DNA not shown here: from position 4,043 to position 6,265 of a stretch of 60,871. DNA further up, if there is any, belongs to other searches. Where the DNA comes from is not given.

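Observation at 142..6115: cysD-cysN flanked by two alkaline-phosphatase-superfamily enzymes, with no APS kinase or sulfotransferase: candidate non-canonical sulfation operon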

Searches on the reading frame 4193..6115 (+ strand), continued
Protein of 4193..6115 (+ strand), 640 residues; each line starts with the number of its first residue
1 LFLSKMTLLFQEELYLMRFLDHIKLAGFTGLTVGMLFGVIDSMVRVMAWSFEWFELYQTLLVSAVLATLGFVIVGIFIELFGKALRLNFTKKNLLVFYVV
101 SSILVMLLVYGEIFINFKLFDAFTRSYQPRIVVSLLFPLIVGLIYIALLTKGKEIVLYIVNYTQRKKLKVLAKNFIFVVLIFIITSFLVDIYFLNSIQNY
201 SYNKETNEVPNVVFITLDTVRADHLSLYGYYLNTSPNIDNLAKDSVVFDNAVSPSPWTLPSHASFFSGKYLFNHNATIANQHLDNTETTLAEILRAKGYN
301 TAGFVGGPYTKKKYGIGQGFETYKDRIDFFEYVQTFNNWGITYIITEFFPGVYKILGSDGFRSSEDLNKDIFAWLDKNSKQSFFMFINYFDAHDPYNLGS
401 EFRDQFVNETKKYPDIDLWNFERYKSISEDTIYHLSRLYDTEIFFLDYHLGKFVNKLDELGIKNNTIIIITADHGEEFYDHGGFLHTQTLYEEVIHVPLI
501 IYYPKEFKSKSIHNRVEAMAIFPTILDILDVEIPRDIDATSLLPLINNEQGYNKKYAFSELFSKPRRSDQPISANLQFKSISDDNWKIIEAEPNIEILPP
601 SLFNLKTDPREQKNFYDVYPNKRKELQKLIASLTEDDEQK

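Call 16: find_homologous_proteins(query=window:4241-6115:+, max_evalue=1e-10)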
Query window:4241-6115:+ (624 aa): 4372 proteins with E <= 1e-10 among 8000 candidates; the best 120 are listed.
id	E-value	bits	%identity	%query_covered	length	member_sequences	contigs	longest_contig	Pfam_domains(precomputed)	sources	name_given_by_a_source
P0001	0.0e+0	1405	100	100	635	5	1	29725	PF01663.28,PF16347.11,PF00884.29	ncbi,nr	ncbi:hypothetical protein CMO94_00110 [Candidatus Woesearchaeota archaeon]|nr:hypothetical protein [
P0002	1.2e-230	785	58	100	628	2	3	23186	PF01663.28,PF16347.11,PF00884.29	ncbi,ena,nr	ncbi:MAG: sulfatase [Nanoarchaeota archaeon]|nr:sulfatase [Nanoarchaeota archaeon]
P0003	5.8e-212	724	54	99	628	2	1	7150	PF01663.28,PF16347.11,PF00884.29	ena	-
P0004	2.0e-210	719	54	100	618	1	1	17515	PF01663.28,PF16347.11,PF00884.29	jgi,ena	-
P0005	3.4e-205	701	53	99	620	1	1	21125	PF01663.28,PF16347.11,PF00884.29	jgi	jgi:arylsulfatase A-like enzyme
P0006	1.6e-202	693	54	97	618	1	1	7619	PF01663.28,PF16347.11,PF00884.29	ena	-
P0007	3.5e-198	678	52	99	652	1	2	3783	PF01663.28,PF16347.11,PF00884.29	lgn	-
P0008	1.9e-196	673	50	100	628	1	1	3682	PF01663.28,PF16347.11,PF00884.29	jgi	jgi:arylsulfatase A-like enzyme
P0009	2.6e-193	662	49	100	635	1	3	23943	PF01663.28,PF16347.11,PF00884.29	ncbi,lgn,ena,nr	ncbi:MAG: sulfatase [Candidatus Omnitrophica bacterium]|nr:sulfatase [Candidatus Omnitrophota bacter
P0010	3.3e-193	662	49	99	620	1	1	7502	PF02995.23,PF01663.28,PF16347.11,PF00884.29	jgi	-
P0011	1.1e-192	660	49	100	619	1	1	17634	PF01663.28,PF16347.11,PF00884.29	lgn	-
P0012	1.6e-190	653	49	99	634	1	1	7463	PF01663.28,PF16347.11,PF00884.29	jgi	-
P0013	2.5e-186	639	49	99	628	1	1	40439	PF01663.28,PF16347.11,PF00884.29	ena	-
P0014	3.8e-184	632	47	100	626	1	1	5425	PF01663.28,PF16347.11,PF00884.29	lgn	-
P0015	3.9e-182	625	47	99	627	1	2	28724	PF01663.28,PF16347.11,PF00884.29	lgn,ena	-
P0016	1.5e-179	617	47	99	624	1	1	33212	PF02995.23,PF01663.28,PF16347.11,PF00884.29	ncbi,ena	-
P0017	4.2e-179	615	46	99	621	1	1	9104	PF01663.28,PF16347.11,PF00884.29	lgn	-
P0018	1.0e-178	614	50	100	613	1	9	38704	PF02995.23,PF01663.28,PF16347.11,PF00884.29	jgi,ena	-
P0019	5.1e-177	608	46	99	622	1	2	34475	PF01663.28,PF16347.11,PF00884.29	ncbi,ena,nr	ncbi:MAG: sulfatase [Nanoarchaeota archaeon]|nr:sulfatase [Nanoarchaeota archaeon]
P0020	1.9e-175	603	47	100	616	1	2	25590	PF01663.28,PF16347.11,PF00884.29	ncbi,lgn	-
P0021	7.4e-174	598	46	99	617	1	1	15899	PF01663.28,PF16347.11,PF00884.29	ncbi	-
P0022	5.2e-172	592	48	98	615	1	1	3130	PF01663.28,PF16347.11,PF00884.29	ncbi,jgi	-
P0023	1.4e-169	584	46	100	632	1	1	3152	PF01663.28,PF16347.11,PF00884.29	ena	-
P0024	1.7e-169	583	45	100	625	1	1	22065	PF01663.28,PF16347.11,PF00884.29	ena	-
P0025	3.8e-169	582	44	99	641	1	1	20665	PF01663.28,PF16347.11,PF00884.29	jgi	jgi:arylsulfatase A-like enzyme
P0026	4.5e-169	582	48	98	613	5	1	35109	PF02995.23,PF01663.28,PF16347.11,PF00884.29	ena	-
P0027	8.8e-169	581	46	98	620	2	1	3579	PF01663.28,PF16347.11,PF00884.29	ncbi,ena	-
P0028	1.0e-168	581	43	98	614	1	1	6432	PF02995.23,PF01663.28,PF16347.11,PF00884.29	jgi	-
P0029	3.0e-168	579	46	98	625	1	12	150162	PF01663.28,PF16347.11,PF00884.29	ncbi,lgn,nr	ncbi:sulfatase-like hydrolase/transferase [Candidatus Woesearchaeota archaeon]|nr:sulfatase-like hyd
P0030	3.1e-168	579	48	98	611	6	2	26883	PF02995.23,PF01663.28,PF16347.11,PF00884.29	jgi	-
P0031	7.6e-168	578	43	99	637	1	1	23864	PF01663.28,PF16347.11,PF00884.29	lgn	-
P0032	8.2e-168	578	46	99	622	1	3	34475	PF01663.28,PF16347.11,PF00884.29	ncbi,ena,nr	ncbi:MAG: sulfatase-like hydrolase/transferase [Nanoarchaeota archaeon]|nr:sulfatase-like hydrolase/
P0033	4.5e-167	576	50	85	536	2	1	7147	PF02995.23,PF01676.24,PF01663.28,PF16347.11,PF00884.29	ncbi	ncbi:hypothetical protein DRN62_02930, partial [Nanoarchaeota archaeon]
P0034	5.0e-167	575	47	99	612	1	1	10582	PF01663.28,PF16347.11,PF00884.29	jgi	-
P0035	9.4e-167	574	44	99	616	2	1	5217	PF16347.11,PF00884.29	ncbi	-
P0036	1.1e-166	574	48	99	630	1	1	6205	PF02995.23,PF01663.28,PF16347.11,PF00884.29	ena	-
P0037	1.1e-166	574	45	98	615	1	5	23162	PF01663.28,PF16347.11,PF00884.29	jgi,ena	-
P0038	8.2e-165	568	48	99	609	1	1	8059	PF02995.23,PF01663.28,PF16347.11,PF00884.29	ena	-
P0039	2.9e-164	566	45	98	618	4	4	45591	PF01663.28,PF16347.11,PF00884.29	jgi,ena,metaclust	metaclust:\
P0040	6.2e-164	565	45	95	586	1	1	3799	PF01663.28,PF16347.11,PF00884.29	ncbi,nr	ncbi:MAG: sulfatase-like hydrolase/transferase, partial [Nanoarchaeota archaeon]|nr:sulfatase-like h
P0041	4.5e-161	556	44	98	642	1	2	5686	PF16347.11,PF00884.29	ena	-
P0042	5.3e-161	555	42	99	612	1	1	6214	PF01663.28,PF16347.11,PF00884.29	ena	-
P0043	4.5e-160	552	42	100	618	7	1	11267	PF16347.11,PF00884.29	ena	-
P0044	5.4e-159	549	43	99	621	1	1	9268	PF01663.28,PF16347.11,PF00884.29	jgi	-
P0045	1.6e-158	547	42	99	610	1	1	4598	PF01663.28,PF16347.11,PF00884.29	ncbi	-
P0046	1.6e-156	541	45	98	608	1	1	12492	PF01663.28,PF16347.11,PF00884.29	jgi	jgi:arylsulfatase A-like enzyme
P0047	1.4e-155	538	42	99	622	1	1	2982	PF02995.23,PF01663.28,PF16347.11,PF00884.29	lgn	-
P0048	2.9e-155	537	43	99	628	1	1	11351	PF01663.28,PF16347.11,PF00884.29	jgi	jgi:arylsulfatase A-like enzyme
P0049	3.3e-155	536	43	100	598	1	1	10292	PF01663.28,PF16347.11,PF00884.29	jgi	-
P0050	1.3e-154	534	42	99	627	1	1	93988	PF02995.23,PF01663.28,PF16347.11,PF00884.29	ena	-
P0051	2.7e-154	533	44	98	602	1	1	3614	PF01663.28,PF16347.11,PF00884.29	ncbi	-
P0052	8.9e-154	532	43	99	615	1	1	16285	PF01663.28,PF16347.11,PF00884.29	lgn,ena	-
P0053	7.0e-153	529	46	99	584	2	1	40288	PF01663.28,PF16347.11,PF00884.29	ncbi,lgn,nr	ncbi:sulfatase [Candidatus Woesearchaeota archaeon]|nr:sulfatase [Candidatus Woesearchaeota archaeon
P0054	2.6e-152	527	42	99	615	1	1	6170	PF01663.28,PF16347.11,PF00884.29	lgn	-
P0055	1.0e-151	525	42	99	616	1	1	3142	PF01663.28,PF16347.11,PF00884.29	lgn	-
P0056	2.0e-151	524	42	98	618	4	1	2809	PF01663.28,PF16347.11,PF00884.29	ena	-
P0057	9.3e-147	508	41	99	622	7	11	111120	PF02995.23,PF01676.24,PF01663.28,PF16347.11,PF00884.29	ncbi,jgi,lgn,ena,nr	ncbi:sulfatase [Candidatus Woesearchaeota archaeon]|nr:sulfatase [Candidatus Woesearchaeota archaeon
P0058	1.7e-145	504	45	93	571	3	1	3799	PF01663.28,PF16347.11,PF00884.29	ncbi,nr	ncbi:MAG: sulfatase, partial [Nanoarchaeota archaeon]|nr:sulfatase [Nanoarchaeota archaeon]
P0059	2.2e-142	494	39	96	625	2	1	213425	PF01663.28,PF16347.11,PF00884.29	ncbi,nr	ncbi:sulfatase-like hydrolase/transferase [Candidatus Woesearchaeota archaeon]|nr:sulfatase-like hyd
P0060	6.0e-142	493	39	99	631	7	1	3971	PF01663.28,PF16347.11,PF00884.29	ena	-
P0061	4.1e-141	490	46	81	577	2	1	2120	PF01663.28,PF16347.11,PF00884.29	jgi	jgi:arylsulfatase A-like enzyme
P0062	4.0e-140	487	44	88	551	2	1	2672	PF01663.28,PF16347.11,PF00884.29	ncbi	ncbi:MAG: sulfatase-like hydrolase/transferase, partial [Nanoarchaeota archaeon]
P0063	2.1e-139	484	41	99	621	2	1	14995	PF02995.23,PF01663.28,PF16347.11,PF00884.29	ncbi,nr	ncbi:MAG: sulfatase [Nanoarchaeota archaeon]|nr:sulfatase [Nanoarchaeota archaeon]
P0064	2.5e-139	484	41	98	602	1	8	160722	PF02995.23,PF01663.28,PF16347.11,PF00884.29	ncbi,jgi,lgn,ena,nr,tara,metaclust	ncbi:hypothetical protein CMO88_00875 [Candidatus Woesearchaeota archaeon]|nr:hypothetical protein [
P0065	7.5e-139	482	41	99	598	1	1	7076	PF02995.23,PF01663.28,PF16347.11,PF00884.29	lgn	-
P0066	9.9e-137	475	39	97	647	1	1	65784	PF02995.23,PF01663.28,PF16347.11,PF00884.29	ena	-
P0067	6.1e-136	473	40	99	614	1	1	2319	PF02995.23,PF01663.28,PF16347.11,PF00884.29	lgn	-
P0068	6.2e-135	469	39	98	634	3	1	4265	PF01663.28,PF16347.11,PF00884.29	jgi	jgi:arylsulfatase A-like enzyme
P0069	7.7e-133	462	46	75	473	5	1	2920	PF01663.28,PF16347.11,PF00884.29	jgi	jgi:arylsulfatase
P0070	6.4e-129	449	51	67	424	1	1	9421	PF01663.28,PF16347.11,PF00884.29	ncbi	ncbi:MAG: sulfatase, partial [archaeon]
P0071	1.6e-127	445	57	58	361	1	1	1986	PF16347.11,PF00884.29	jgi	jgi:arylsulfatase A-like enzyme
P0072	1.6e-126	442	38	96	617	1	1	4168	PF01663.28,PF16347.11,PF00884.29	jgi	-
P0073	3.3e-124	434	41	84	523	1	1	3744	PF01663.28,PF16347.11,PF00884.29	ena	-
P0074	5.8e-124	433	40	96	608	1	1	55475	PF01663.28,PF16347.11,PF00884.29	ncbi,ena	-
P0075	5.8e-124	433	38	98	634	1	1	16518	PF02995.23,PF01663.28,PF16347.11,PF00884.29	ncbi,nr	ncbi:MAG: sulfatase [Nanoarchaeota archaeon]|nr:sulfatase [Nanoarchaeota archaeon]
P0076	1.7e-119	418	37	99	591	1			PF01663.28,PF16347.11,PF00884.29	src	-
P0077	7.7e-119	416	38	94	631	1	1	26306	PF01663.28,PF16347.11,PF00884.29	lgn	-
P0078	2.4e-115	405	55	54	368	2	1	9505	PF02995.23,PF01663.28,PF16347.11,PF00884.29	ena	-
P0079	4.0e-113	397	36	97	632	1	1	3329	PF01663.28,PF16347.11,PF00884.29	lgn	-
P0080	2.9e-112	394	36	95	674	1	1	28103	PF02995.23,PF01663.28,PF16347.11,PF00884.29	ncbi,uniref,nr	ncbi:sulfatase [Tautonia sociabilis]|uniref:DUF229 domain-containing protein n=1 Tax=Tautonia sociab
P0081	2.4e-107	378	36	98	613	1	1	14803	PF02995.23,PF01663.28,PF00884.29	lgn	-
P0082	9.3e-104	366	33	94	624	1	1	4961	PF01663.28,PF00884.29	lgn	-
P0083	1.7e-97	346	36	99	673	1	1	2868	PF01663.28,PF16347.11,PF00884.29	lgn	-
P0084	4.9e-96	341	37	96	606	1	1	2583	PF02995.23,PF01663.28,PF16347.11,PF00884.29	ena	-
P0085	6.1e-95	337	33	92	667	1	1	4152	PF01663.28,PF16347.11,PF00884.29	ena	-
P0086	2.5e-93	332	33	93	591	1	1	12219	PF01663.28,PF00884.29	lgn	-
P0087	4.0e-93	331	31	96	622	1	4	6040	PF01663.28,PF16347.11,PF00884.29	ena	-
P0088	8.6e-78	281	32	97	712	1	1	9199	PF01663.28,PF16347.11,PF00884.29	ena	-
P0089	2.2e-76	276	36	70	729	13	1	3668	PF01663.28,PF16347.11,PF00884.29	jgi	jgi:arylsulfatase A-like enzyme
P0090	4.9e-74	268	34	81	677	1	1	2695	PF01663.28,PF16347.11,PF00884.29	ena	-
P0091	2.8e-73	266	38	70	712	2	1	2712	PF01663.28,PF16347.11,PF00884.29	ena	-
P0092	1.7e-72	263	38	66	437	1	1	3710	PF01663.28,PF16347.11,PF00884.29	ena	-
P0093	2.1e-72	263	33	74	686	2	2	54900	PF01663.28,PF16347.11,PF00884.29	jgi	jgi:arylsulfatase A-like enzyme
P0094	3.0e-72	262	37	70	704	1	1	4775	PF01663.28,PF16347.11,PF00884.29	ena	-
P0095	5.0e-72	262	35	69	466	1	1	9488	PF01663.28,PF16347.11,PF00884.29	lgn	-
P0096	1.8e-71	260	34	70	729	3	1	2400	PF01663.28,PF16347.11,PF00884.29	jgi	-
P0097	4.8e-71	258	36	68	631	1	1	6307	PF01663.28,PF16347.11,PF00884.29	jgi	-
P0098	9.1e-71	257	36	69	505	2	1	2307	PF01663.28,PF16347.11,PF00884.29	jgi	-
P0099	2.1e-70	256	36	68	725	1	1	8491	PF01663.28,PF16347.11,PF00884.29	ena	-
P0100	3.6e-70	255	33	77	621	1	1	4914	PF02995.23,PF01663.28,PF16347.11,PF00884.29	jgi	jgi:arylsulfatase A-like enzyme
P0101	4.4e-70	255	30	97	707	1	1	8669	PF01663.28,PF16347.11,PF00884.29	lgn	-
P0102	5.1e-70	255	31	91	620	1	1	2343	PF01663.28,PF16347.11,PF00884.29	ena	-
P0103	5.4e-70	255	35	67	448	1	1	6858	PF01663.28,PF16347.11,PF00884.29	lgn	-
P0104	5.8e-70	255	35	71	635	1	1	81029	PF02995.23,PF04185.20,PF01663.28,PF16347.11,PF00884.29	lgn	-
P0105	1.3e-69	254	30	91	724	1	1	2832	PF01663.28,PF16347.11,PF00884.29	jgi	-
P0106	3.9e-68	249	34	81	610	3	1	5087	PF01663.28,PF16347.11,PF00884.29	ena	-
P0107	7.6e-68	248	33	72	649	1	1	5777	PF01663.28,PF16347.11,PF00884.29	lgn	-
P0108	2.0e-67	246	32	76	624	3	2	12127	PF01663.28,PF16347.11,PF00884.29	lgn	-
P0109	2.3e-67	246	35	70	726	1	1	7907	PF01663.28,PF16347.11,PF00884.29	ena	-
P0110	4.4e-67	245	30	91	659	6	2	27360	PF01663.28,PF16347.11,PF00884.29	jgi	jgi:arylsulfatase A-like enzyme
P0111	6.3e-67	245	29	91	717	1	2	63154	PF01663.28,PF16347.11,PF00884.29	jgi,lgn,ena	-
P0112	7.3e-67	245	38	52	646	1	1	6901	PF01663.28,PF00884.29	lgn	-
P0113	8.9e-67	244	36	69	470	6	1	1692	PF01663.28,PF16347.11,PF00884.29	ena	-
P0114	1.3e-66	244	31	96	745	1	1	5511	PF01663.28,PF16347.11,PF00884.29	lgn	-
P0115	2.8e-66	243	34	69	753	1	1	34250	PF02995.23,PF01663.28,PF16347.11,PF00884.29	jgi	jgi:arylsulfatase A-like enzyme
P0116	3.2e-66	242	30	93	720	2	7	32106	PF01663.28,PF16347.11,PF00884.29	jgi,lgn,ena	-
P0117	5.6e-66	242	32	97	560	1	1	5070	PF01663.28,PF16347.11,PF00884.29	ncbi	ncbi:MAG: sulfatase-like hydrolase/transferase, partial [Candidatus Lokiarchaeia archaeon]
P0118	1.5e-65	240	29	97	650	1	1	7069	PF01663.28,PF16347.11,PF00884.29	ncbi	-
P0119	2.6e-65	239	32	68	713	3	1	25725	PF01663.28,PF16347.11,PF00884.29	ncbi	-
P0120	3.1e-65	239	35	60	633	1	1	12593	PF02995.23,PF01663.28,PF16347.11,PF00884.29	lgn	-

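Call 20: find_related_loci(query=A1, collection=genome_contigs, flank=10000)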
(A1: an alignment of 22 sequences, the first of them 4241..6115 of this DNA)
Query A1 (624 aa) in genome_contigs; peptide patterns used: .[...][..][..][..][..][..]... (x = any residue, [..] = any of these).
600 stretches matched a pattern (row limit reached: there are more); 533 encode a relative of the query (tblastn E <= 1e-3); the best 80 are kept; 80 distinct loci.
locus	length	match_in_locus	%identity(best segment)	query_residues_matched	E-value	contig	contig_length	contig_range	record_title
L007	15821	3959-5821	41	1-620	4e-148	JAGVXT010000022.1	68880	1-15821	Candidatus Woesearchaeota archaeon isolate RIFCSPLOWO2_01_FULL_38_40 rifcsplowo2_01_scaffold_642, whole genome shotgun s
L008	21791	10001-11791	41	1-614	2e-143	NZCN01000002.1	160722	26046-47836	MAG: Candidatus Woesearchaeota archaeon isolate ARS1199 44168, whole genome shotgun sequence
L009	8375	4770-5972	34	184-599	7e-68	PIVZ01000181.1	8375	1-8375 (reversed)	MAG: bacterium isolate Glo_18 GloG15_CONTIG11840, whole genome shotgun sequence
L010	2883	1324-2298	40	194-518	7e-65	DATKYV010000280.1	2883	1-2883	MAG TPA_asm: Terriglobia bacterium isolate SMAG_U14228 k141_221514, whole genome shotgun sequence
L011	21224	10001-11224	33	196-614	4e-63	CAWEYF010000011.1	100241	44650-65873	MAG: Candidatus Aminicenantes bacterium isolate MFD05942.bin.3.643 genome assembly, contig: contig_20390, whole genome s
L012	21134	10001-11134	34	184-573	1e-62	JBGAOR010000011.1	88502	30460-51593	MAG: Planctomycetota bacterium isolate MAG_MBR_H10.14 MBRH10-14_opera_contig_1118, whole genome shotgun sequence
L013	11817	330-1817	31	118-618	7e-63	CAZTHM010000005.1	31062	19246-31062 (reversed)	MAG TPA_asm: uncultured Acidobacteriota bacterium isolate SRP119689_co1_326 genome assembly, contig: NODE_1795_length_31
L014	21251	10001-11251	31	183-618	4e-62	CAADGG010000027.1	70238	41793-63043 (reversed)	uncultured proteobacterium isolate PRO3.fa.gz genome assembly, contig: k127_281783, whole genome shotgun sequence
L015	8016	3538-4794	31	187-613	2e-61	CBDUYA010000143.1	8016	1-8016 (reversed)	MAG TPA_asm: uncultured bacterium isolate SRR22302371_metabat2_52 genome assembly, contig: ERZ26661859.7898, whole genom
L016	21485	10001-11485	33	118-619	4e-61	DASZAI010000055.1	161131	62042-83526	MAG TPA_asm: Terriglobia bacterium isolate SMAG_U6384 k141_660206, whole genome shotgun sequence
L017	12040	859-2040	32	195-620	7e-61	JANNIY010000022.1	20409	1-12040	MAG: Deltaproteobacteria bacterium isolate SOY_40_metabat_221 SOY_40_k141_3354706, whole genome shotgun sequence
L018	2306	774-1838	34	192-554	2e-62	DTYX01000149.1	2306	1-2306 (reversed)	MAG TPA_asm: Candidatus Poribacteria bacterium isolate UWMA-0232 k99_1365155, whole genome shotgun sequence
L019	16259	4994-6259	30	150-610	3e-60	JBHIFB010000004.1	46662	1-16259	MAG: Candidatus Glassbacteria bacterium isolate b2.sp1_bin.52 NODE_76_length_46662_cov_5.441479, whole genome shotgun se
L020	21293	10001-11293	33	162-599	3e-58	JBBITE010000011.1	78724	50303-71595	MAG: Anaerolineae bacterium isolate RVF170221_bin_39 NODE_425_length_78724_cov_15.420560, whole genome shotgun sequence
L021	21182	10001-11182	34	195-598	2e-58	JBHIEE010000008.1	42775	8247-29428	MAG: Candidatus Aminicenantia bacterium isolate b3.sp2_bin.19 NODE_128_length_42775_cov_7.000655, whole genome shotgun s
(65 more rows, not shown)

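Call 22: find_encoding_contigs(protein=P0002, flank=10000, max_places=2)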
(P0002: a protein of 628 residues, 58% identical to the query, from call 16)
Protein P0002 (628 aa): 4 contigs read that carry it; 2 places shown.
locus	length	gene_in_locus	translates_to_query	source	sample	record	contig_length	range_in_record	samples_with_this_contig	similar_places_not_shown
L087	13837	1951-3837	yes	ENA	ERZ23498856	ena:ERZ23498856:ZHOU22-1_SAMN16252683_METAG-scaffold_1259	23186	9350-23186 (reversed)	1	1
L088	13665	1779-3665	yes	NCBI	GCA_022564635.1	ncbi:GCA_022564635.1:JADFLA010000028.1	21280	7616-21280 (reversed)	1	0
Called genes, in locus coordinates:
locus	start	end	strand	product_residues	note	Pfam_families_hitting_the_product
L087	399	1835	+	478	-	PF02310:B12-binding, PF04055:Radical_SAM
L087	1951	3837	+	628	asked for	PF00884:Sulfatase, PF01663:Phosphodiest, PF16347:SGSH_C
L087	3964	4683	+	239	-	PF00535:Glycos_transf_2, PF13641:Glyco_tranf_2_3 (faint)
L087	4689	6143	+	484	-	PF02350:Epimerase_2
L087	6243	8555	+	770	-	PF10131:PTPS_related (weak)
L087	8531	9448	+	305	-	PF13489:Methyltransf_23, PF07021:MetW (weak), PF13847:Methyltransf_31, PF08241:Methyltransf_11, PF08242:Methyltransf_12, PF13649:Methyltransf_25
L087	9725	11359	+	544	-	-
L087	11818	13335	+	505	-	-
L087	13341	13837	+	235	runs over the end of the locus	PF01209:Ubie_methyltran, PF03141:Methyltransf_29 (weak), PF05148:Methyltransf_8 (weak), PF13489:Methyltransf_23, PF13847:Methyltransf_31, PF08241:Methyltransf_11, PF08242:Methyltransf_12, PF13649:Methyltransf_25, +3 more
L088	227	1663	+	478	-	PF02310:B12-binding, PF04055:Radical_SAM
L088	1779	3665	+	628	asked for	PF00884:Sulfatase, PF01663:Phosphodiest, PF16347:SGSH_C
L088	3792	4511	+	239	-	PF00535:Glycos_transf_2, PF13641:Glyco_tranf_2_3 (faint)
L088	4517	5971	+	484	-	PF02350:Epimerase_2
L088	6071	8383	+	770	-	PF10131:PTPS_related (weak)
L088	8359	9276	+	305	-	PF13489:Methyltransf_23, PF07021:MetW (weak), PF13847:Methyltransf_31, PF08241:Methyltransf_11, PF08242:Methyltransf_12, PF13649:Methyltransf_25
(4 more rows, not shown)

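Call 23: find_encoding_contigs(protein=P0009, flank=10000, max_places=2)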
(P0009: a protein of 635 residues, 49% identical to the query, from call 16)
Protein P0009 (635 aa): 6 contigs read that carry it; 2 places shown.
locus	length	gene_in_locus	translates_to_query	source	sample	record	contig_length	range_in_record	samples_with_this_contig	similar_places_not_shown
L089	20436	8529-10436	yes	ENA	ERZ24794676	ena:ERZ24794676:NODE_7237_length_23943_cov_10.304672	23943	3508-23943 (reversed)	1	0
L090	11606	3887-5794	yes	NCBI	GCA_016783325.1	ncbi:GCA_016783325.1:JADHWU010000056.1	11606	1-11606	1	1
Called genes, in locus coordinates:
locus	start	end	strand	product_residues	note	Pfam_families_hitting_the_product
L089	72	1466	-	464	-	PF02310:B12-binding, PF04055:Radical_SAM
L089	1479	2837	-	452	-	-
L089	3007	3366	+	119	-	-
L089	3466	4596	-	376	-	PF00657:Lipase_GDSL (faint), PF13472:Lipase_GDSL_2 (weak)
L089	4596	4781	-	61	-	-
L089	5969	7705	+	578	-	PF01663:Phosphodiest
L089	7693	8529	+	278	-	PF01507:PAPS_reduct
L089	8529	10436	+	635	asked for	PF00884:Sulfatase, PF01663:Phosphodiest, PF16347:SGSH_C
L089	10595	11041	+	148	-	PF00665:rve, PF13683:rve_3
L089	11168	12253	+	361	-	PF13353:Fer4_12, PF04055:Radical_SAM, PF13186:SPASM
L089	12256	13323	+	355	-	PF04055:Radical_SAM, PF13186:SPASM (weak)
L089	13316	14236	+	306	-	PF00535:Glycos_transf_2, PF10111:Glyco_tranf_2_2, PF13641:Glyco_tranf_2_3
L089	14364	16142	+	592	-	-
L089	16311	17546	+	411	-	PF01041:DegT_DnrJ_EryC1, PF01053:Cys_Met_Meta_PP (faint), PF00155:Aminotran_1_2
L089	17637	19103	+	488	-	PF02310:B12-binding, PF04055:Radical_SAM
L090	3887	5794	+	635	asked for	PF00884:Sulfatase, PF01663:Phosphodiest, PF16347:SGSH_C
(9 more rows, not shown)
